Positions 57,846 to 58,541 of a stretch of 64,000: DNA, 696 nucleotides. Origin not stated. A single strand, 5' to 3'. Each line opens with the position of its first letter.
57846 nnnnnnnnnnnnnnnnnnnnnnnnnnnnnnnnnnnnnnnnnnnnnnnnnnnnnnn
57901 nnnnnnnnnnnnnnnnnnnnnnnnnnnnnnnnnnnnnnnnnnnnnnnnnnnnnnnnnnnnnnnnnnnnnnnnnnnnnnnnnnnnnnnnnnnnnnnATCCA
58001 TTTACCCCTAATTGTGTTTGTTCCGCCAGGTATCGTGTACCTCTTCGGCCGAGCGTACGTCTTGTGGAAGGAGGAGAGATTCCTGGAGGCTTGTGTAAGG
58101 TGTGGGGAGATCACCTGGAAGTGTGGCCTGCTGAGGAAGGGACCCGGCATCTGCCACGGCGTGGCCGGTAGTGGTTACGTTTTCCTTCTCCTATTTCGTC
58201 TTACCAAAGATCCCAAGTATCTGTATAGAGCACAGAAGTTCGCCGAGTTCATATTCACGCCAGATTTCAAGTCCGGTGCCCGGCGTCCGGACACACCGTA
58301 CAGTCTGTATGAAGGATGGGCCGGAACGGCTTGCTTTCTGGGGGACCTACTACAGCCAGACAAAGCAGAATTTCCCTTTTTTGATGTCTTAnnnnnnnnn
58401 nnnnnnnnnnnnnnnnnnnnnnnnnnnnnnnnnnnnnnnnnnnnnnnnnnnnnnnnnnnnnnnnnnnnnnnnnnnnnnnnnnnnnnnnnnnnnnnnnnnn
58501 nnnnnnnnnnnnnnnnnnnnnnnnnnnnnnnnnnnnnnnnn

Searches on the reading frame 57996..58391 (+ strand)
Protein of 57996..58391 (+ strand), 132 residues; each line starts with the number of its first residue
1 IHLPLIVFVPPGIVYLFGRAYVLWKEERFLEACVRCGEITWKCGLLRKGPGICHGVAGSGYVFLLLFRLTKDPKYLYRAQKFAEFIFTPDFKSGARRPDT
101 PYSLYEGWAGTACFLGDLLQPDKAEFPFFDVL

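Call 66: search_protein_families(library=pfam, max_evalue=0.001, proteins=[window:57996-58391:+])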
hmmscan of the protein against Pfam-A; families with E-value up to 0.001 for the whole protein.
window:57996-58391:+ (132 aa): 1 family
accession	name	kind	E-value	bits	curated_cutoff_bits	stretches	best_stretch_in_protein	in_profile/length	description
PF05147.19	LANC_like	-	3.1e-30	105.4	23.2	1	11-130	226-349/350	Lanthionine synthetase C-like protein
